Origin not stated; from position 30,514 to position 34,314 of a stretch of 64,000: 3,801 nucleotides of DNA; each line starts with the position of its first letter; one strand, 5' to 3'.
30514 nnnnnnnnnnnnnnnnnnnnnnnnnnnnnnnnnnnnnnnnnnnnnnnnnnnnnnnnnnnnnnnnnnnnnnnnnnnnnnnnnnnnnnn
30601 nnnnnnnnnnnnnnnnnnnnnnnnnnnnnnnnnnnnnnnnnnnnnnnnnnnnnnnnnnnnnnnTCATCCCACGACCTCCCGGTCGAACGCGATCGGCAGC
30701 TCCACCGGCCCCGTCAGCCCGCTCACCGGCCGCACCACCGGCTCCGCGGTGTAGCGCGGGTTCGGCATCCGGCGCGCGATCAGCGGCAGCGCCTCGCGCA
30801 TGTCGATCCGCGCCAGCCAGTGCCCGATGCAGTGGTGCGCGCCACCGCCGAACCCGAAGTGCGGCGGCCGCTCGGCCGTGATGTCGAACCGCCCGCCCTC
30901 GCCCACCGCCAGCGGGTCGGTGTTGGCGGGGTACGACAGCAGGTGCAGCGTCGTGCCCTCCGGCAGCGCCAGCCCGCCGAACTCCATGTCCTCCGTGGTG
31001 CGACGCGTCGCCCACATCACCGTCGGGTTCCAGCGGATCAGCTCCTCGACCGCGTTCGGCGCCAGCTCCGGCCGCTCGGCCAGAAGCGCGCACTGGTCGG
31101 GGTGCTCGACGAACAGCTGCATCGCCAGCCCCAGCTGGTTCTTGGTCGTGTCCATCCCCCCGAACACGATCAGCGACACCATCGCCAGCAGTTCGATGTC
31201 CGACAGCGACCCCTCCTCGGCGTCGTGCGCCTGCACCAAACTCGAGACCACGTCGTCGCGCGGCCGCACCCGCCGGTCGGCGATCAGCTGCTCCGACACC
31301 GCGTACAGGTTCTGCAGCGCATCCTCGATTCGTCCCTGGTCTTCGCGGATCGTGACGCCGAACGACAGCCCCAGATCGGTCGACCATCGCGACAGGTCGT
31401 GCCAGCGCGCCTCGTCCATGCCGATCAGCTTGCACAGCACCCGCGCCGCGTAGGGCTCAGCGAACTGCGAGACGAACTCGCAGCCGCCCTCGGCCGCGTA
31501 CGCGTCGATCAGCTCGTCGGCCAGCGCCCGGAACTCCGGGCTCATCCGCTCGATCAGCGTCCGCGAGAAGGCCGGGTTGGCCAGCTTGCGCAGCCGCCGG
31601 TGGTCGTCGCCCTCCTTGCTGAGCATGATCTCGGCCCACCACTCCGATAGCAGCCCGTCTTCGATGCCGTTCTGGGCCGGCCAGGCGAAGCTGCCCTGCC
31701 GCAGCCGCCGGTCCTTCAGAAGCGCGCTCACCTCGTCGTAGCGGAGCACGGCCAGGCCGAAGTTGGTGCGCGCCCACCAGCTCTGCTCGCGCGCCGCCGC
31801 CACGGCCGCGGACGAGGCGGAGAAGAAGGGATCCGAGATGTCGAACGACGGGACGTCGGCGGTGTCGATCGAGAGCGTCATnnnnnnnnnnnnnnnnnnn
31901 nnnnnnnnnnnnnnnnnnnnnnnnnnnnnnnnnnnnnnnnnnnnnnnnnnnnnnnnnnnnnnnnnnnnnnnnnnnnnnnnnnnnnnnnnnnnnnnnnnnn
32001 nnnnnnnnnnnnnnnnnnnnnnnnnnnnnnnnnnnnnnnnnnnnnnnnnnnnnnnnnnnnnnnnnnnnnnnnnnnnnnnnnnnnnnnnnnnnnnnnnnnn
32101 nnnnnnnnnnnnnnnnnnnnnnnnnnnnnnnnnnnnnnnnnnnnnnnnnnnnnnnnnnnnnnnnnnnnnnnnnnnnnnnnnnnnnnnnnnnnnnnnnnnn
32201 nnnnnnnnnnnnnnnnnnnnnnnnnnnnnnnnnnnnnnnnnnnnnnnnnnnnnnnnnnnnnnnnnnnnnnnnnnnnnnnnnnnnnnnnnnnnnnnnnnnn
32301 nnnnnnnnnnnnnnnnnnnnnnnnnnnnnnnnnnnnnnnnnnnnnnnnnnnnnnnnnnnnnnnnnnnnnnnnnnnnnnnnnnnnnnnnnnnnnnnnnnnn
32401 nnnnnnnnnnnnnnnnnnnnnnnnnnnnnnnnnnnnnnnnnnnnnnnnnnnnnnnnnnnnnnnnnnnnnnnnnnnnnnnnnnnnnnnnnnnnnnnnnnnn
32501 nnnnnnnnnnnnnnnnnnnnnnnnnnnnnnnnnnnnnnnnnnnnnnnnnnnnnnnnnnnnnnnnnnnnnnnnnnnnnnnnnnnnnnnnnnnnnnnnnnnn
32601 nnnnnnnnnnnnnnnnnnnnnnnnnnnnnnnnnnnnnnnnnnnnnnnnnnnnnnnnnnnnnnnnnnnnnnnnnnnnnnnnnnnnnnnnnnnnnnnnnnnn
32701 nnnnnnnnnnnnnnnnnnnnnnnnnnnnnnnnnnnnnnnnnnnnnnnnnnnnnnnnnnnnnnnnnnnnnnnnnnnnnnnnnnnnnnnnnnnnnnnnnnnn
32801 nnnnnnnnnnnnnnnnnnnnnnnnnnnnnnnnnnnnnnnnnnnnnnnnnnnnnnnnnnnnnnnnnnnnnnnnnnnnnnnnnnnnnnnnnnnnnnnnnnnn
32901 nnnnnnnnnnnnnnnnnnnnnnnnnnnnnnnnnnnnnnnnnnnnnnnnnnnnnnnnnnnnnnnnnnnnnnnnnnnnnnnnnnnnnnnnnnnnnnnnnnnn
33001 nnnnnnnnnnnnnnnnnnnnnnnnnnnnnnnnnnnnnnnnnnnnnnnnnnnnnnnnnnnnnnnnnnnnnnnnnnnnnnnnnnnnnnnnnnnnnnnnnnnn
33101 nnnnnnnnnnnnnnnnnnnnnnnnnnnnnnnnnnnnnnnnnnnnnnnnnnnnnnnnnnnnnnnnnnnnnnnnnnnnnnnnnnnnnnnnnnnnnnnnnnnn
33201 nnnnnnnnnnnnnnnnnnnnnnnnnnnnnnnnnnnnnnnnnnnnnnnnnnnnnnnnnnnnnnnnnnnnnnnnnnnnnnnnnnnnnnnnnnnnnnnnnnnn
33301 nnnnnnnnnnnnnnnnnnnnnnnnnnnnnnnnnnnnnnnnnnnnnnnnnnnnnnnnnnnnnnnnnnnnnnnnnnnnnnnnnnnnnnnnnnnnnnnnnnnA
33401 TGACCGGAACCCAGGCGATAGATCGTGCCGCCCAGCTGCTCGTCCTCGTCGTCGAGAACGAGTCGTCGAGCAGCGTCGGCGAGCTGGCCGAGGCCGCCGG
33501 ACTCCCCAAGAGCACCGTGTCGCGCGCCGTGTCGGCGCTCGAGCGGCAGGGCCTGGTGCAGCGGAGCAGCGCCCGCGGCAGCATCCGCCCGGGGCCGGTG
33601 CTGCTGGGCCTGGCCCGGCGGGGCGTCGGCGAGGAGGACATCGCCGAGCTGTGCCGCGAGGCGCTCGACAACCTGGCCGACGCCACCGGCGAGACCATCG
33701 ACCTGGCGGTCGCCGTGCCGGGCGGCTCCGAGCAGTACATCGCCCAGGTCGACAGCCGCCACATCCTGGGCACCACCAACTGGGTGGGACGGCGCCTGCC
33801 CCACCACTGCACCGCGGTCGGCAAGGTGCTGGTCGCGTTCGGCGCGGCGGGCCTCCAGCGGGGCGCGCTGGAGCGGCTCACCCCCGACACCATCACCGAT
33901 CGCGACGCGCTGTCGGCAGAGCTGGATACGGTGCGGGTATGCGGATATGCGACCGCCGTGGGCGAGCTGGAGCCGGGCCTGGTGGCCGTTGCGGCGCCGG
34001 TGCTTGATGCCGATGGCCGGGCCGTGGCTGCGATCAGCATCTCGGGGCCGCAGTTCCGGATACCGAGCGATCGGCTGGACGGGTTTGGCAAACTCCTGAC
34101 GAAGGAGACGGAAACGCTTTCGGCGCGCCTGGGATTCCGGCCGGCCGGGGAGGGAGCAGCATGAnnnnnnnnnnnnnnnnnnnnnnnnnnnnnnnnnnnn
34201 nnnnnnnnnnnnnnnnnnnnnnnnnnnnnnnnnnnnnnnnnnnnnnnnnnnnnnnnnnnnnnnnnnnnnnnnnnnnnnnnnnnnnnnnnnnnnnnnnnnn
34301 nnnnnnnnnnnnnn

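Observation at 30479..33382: MttB paralog 2 co-operonic with a cytochrome P450 and its ferredoxin, under a shared IclR-type palindrome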

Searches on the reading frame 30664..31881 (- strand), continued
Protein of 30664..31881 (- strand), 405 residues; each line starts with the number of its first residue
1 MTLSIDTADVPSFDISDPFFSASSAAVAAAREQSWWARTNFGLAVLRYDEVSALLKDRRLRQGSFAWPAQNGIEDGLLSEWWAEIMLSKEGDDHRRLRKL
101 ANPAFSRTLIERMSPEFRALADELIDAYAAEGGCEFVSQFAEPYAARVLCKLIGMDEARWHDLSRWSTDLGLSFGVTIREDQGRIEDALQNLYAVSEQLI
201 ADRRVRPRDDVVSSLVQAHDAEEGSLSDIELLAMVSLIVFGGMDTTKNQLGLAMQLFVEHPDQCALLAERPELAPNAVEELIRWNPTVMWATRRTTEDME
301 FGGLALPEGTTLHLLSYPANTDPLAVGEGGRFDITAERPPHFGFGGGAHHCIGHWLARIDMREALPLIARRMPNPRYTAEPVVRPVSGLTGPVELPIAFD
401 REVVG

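Call 61: search_protein_families(library=ncbifam, proteins=[L010:8574-10004:+, L004:2873-3508:+, L001:11486-12412:+, L001:9596-9943:+, L002:11441-12085:+], max_evalue=0.00001)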
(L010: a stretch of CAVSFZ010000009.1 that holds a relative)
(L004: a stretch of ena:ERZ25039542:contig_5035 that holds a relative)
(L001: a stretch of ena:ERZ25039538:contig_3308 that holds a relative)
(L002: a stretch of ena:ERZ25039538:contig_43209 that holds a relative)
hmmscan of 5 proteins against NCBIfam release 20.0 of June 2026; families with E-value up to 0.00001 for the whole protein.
L010:8574-10004:+ (476 aa): 4 families
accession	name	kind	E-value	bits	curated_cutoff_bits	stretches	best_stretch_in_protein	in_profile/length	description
TIGR03105.1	gln_synth_III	equivalog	4.6e-90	302.2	469.6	1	33-472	3-434/435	type III glutamate--ammonia ligase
TIGR00653.1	GlnA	equivalog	7.7e-73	245.8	429.15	2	193-472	179-461/462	type I glutamate--ammonia ligase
NF045547.1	GGputSyn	equivalog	5.5e-72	242.9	650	1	30-467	4-438/438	gamma-glutamylputrescine synthetase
NF007006.0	PRK09469.1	equivalog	8.7e-31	107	845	1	222-464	216-459/469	glutamate--ammonia ligase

L004:2873-3508:+ (211 aa): 9 families
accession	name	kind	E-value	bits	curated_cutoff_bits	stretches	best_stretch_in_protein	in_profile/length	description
TIGR01096.1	3A0103s03R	subfamily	4.2e-18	65.8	256.35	1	19-205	37-230/250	lysine/arginine/ornithine ABC transporter substrate-binding protein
NF008426.0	PRK11260.1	equivalog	1.7e-12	47.1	312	1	19-205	54-240/266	cystine ABC transporter substrate-binding protein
NF041765.1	ArtJ_Ecoli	equivalog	6.4e-09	35.8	510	1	19-166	34-176/243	arginine ABC transporter substrate-binding protein ArtJ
NF011965.0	PRK15437.1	equivalog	7.7e-08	32.2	459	1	24-167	44-186/260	histidine ABC transporter substrate-binding protein HisJ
NF041764.1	ArtI_Ecoli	equivalog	8.6e-08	31.9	522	1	17-173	32-183/243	arginine ABC transporter substrate-binding protein ArtI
NF007029.0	PRK09495.1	equivalog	2.1e-07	31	303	1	27-204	45-222/248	glutamine ABC transporter substrate-binding protein GlnH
NF011583.0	PRK15007.1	subfamily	3.2e-07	29.9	358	1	17-169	32-179/243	arginine ABC transporter substrate-binding protein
TIGR04262.1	orph_peri_GRRM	subfamily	7e-06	25.5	190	1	58-168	59-163/257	extracellular substrate binding-like orphan protein GrrP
NF011586.0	PRK15010.1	equivalog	8e-06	25.6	440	1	27-167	47-186/260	lysine/arginine/ornithine ABC transporter substrate-binding protein ArgT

L001:11486-12412:+ (308 aa): 0 families

L001:9596-9943:+ (115 aa): 0 families

L002:11441-12085:+ (214 aa): 1 family
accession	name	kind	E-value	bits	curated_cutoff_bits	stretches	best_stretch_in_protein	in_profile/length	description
NF047558.1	TPR_END_plus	domain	5e-18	64.8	32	1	159-212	2-55/56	TPR end-of-group domain-containing protein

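Call 66: search_dna_similar(query=window:30664-31881:-, collection=plasmids, mode=protein, max_evalue=1e-60, max_rows=12)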
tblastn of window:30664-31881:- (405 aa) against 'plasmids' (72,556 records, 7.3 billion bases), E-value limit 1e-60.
Records with a match: 11; places in all: 11; records where one place covers at least 80% of the query: 11.
Best place of each record, by identity: <60% 11.
By first word of the organism name: Streptomyces 6; Rhodococcus 2; Gordonia 1; Ruegeria 1; Paracoccus 1.
By predicted mobility (MOB-suite, as given by PLSDB): mobilizable 6; non-mobilizable 5.
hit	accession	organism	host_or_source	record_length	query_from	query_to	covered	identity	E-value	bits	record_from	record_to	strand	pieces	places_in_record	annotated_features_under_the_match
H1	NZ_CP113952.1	Rhodococcus sp. JS3073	culture,soil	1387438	31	399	91%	56.4%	7e-121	393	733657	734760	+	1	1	record has no annotation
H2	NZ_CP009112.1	Rhodococcus opacus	soil sample, Enrichment culture with ...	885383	31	399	91%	55.8%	2e-119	389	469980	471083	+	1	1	cytochrome P450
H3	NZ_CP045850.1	Streptomyces clavuligerus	pure culture single spore ...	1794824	31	399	91%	55.3%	4e-100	333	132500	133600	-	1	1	none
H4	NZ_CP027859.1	Streptomyces clavuligerus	Cell culture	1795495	31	399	91%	55.3%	4e-100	333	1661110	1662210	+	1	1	none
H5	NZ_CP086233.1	Streptomyces clavuligerus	whole organism,soil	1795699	31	399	91%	55.3%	4e-100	333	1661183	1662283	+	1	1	none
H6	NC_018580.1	Gordonia sp. KTR9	-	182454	31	399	91%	54.2%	2e-104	345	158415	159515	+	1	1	cytochrome P450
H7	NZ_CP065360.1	Ruegeria sp. SCSIO 43209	Galaxea fascicularis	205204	31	402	92%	51.3%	1e-99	332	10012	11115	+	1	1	cytochrome P450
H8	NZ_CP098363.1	Paracoccus sp. TOH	cell cuture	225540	31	401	92%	49.5%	5e-97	324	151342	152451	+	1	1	none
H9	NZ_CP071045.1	Streptomyces sp. CA-256286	sediment,muddy soil from torrent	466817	31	399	91%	44.1%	2e-77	268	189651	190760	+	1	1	cytochrome P450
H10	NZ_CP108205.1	Streptomyces sp. NBC_00111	-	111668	31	399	91%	43.5%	5e-75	261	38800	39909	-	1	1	cytochrome P450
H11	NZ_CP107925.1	Streptomyces sp. NBC_00435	-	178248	33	399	91%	40.6%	1e-67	239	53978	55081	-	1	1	cytochrome P450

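Call 67: get_annotated_region(hit=H6, flank=7000)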
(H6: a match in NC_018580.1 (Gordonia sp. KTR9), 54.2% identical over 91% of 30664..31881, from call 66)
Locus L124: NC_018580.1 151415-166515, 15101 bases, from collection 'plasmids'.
description: Gordonia sp. KTR9 plasmid pGKT2, complete sequence
organism: Gordonia sp. KTR9 (NCBI taxid 337191)
taxonomy: Bacteria; Actinomycetota; Actinomycetes; Mycobacteriales; Gordoniaceae; Gordonia; Gordonia sp. KTR9
host: -; source: -; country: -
typing (MOB-suite, as given by PLSDB): mobilizable; replicon rep_cluster_394; relaxase MOBP
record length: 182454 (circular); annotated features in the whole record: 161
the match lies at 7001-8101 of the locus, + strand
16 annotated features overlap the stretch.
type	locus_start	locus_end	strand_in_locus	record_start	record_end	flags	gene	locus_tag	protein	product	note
CDS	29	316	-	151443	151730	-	-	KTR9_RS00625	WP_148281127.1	hypothetical protein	-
CDS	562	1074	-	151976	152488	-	-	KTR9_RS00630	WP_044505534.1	hypothetical protein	-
CDS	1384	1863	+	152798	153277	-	-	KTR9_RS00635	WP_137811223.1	hypothetical protein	-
CDS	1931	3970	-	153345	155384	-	-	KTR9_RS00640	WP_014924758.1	DHH family phosphoesterase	-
CDS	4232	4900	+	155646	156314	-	-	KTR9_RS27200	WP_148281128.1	cupin domain-containing protein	-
CDS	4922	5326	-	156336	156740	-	-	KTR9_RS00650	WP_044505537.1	cupin domain-containing protein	-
CDS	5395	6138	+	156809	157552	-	-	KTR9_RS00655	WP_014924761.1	FCD domain-containing protein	-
CDS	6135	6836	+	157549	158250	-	-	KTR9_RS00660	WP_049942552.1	cache domain-containing protein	-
CDS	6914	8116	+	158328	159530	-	-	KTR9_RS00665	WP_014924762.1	cytochrome P450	-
CDS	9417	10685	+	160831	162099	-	-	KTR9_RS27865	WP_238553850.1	FAD-dependent oxidoreductase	-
CDS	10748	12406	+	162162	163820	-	-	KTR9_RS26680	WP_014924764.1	cytochrome P450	-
CDS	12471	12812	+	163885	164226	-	-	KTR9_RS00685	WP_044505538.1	hypothetical protein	-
CDS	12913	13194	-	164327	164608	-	-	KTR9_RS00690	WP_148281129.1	hypothetical protein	-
CDS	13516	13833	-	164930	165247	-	-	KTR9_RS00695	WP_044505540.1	hypothetical protein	-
CDS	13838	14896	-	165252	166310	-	-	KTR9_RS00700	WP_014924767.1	DUF3560 domain-containing protein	-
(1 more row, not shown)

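Call 68: get_annotated_region(hit=H2, flank=8000)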
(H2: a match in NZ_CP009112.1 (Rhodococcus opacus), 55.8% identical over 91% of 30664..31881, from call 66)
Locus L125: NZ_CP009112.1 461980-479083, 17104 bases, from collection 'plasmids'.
description: Rhodococcus opacus strain 1CP plasmid pR1CP1, complete sequence
organism: Rhodococcus opacus (NCBI taxid 37919)
taxonomy: Bacteria; Actinomycetota; Actinomycetes; Mycobacteriales; Nocardiaceae; Rhodococcus; Rhodococcus opacus
host: -; source: soil sample, Enrichment culture with 4-chlorophenol and 2,4-dichlorophenol; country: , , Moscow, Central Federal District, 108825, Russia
typing (MOB-suite, as given by PLSDB): mobilizable; relaxase MOBP
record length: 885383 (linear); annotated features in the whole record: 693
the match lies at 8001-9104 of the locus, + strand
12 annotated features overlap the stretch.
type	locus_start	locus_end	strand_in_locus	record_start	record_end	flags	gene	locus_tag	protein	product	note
CDS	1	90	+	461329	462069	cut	-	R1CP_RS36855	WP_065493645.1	hypothetical protein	-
CDS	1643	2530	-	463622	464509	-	-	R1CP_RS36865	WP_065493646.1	LysR substrate-binding domain-containing protein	-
CDS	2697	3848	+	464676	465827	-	-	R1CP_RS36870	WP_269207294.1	CoA transferase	-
CDS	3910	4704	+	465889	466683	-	-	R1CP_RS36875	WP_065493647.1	enoyl-CoA hydratase/isomerase family protein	-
CDS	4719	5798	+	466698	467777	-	-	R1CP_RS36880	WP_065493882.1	acyl-CoA dehydrogenase family protein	-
CDS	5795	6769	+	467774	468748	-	-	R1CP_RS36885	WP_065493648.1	acyl-CoA dehydrogenase family protein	-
CDS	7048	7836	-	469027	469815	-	-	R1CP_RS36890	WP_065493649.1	FCD domain-containing protein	-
CDS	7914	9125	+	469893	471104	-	-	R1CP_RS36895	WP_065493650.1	cytochrome P450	-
CDS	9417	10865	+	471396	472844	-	-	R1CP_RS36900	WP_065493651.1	APC family permease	-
CDS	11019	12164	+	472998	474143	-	-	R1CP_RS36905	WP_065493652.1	acyl-CoA dehydrogenase family protein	-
CDS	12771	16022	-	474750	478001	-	-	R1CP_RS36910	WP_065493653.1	protein kinase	GO:0006468 - protein phosphorylation [Evidence IEA]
CDS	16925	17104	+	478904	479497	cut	-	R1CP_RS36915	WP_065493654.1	helix-turn-helix domain-containing protein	-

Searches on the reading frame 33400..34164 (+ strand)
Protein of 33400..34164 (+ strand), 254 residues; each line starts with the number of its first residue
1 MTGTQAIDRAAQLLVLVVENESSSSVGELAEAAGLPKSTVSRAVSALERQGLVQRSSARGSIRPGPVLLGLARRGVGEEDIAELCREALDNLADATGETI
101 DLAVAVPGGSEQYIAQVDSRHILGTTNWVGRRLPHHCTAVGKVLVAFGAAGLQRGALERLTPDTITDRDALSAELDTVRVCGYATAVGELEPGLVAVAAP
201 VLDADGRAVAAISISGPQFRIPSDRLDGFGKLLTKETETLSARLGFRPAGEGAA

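Call 5: search_protein_families(library=pfam, proteins=[window:33400-34164:+])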
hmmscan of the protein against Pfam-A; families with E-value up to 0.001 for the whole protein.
window:33400-34164:+ (254 aa): 12 families
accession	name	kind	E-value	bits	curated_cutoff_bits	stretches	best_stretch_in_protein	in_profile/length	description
PF01614.24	IclR_C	-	6.8e-35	120.6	24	1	78-241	6-173/174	Bacterial transcriptional regulator IclR C-terminal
PF09339.16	HTH_IclR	-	1.2e-11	44.6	22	1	6-55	1-50/52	IclR helix-turn-helix domain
PF12802.13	MarR_2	-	4.7e-10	39.9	27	1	10-58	7-55/61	MarR family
PF01047.28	MarR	-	7.5e-07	29.4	24.6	1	19-56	13-50/59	MarR family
PF01978.25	TrmB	-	1.3e-06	28.6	25.6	1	15-58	16-57/68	Sugar-specific transcriptional regulator TrmB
PF13412.12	HTH_24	-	3.1e-06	27.1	21.9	1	20-54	14-48/48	Winged helix-turn-helix DNA-binding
PF13545.12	HTH_Crp_2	-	3.6e-06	27.3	27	1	25-56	24-56/70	Crp-like helix-turn-helix domain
PF01022.26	HTH_5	-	7.2e-06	26.2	22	1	21-54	13-46/47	Bacterial regulatory protein, arsR family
PF25213.1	HVO_A0261_N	-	7.2e-05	23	35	1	15-58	16-59/86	HVO_A0261 N-terminal domain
PF12840.13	HTH_20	-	0.00012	22.4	27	1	25-53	20-48/51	Helix-turn-helix domain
PF00392.27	GntR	-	0.0008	19.5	27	0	25-60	26-61/64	Bacterial regulatory proteins, gntR family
PF01325.25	Fe_dep_repress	-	0.00099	19.7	26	0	23-60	22-59/60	Iron dependent repressor, N-terminal DNA binding domain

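Call 6: search_protein_families(library=ncbifam, proteins=[window:33400-34164:+])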
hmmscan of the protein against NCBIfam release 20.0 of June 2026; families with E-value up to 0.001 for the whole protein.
window:33400-34164:+ (254 aa): 13 families
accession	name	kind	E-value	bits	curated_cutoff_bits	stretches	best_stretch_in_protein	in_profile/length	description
NF045644.1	TransRegBhcR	equivalog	5.1e-42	144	350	1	3-245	21-266/267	HTH-type transcriptional regulator BhcR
TIGR02431.1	pcaR_pcaU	subfamily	6.6e-37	127.2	284.75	1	7-226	8-229/248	beta-ketoadipate pathway transcriptional regulators, PcaR/PcaU/PobR family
NF011671.1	PRK15090.1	equivalog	6.2e-31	107.5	275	1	18-247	23-256/256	DNA-binding transcriptional regulator KdgR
NF008601.2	PRK11569.1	equivalog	1.7e-26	93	380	1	4-242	26-270/276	glyoxylate bypass operon transcriptional repressor IclR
NF007548.0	PRK10163.1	equivalog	5.1e-24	84.8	406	1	3-248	20-269/271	HTH-type transcriptional repressor AllR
NF007342.0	PRK09834.1-4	equivalog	9.5e-08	31.3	251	1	4-214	11-225/263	DNA-binding transcriptional regulator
NF007341.0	PRK09834.1-3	equivalog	1.2e-07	31.1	269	1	8-214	11-227/274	DNA-binding transcriptional regulator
NF033788.1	HTH_metalloreg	subfamily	6.7e-06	25.8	55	1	20-56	22-58/77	metalloregulator ArsR/SmtB family transcription factor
NF007339.0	PRK09834.1-1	equivalog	6.9e-06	25.5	299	1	4-214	20-235/271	DNA-binding transcriptional regulator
NF053606.1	Sta1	subfamily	7.1e-05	22.8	80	1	9-58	21-69/100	Sta1 family transcriptional regulator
NF040939.2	trans_reg_lrs14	equivalog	0.0002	21.3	90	1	11-59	24-72/103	Lrs14 family HTH-type transcriptional regulator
TIGR01884.1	cas_HTH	subfamily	0.00024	20.6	60.2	1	13-61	145-194/202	CRISPR-associated CARF protein Csa3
NF041397.1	TranRegGlpR_Halo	equivalog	0.00084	19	300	0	14-57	10-53/253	HTH-type transcriptional regulator GlpR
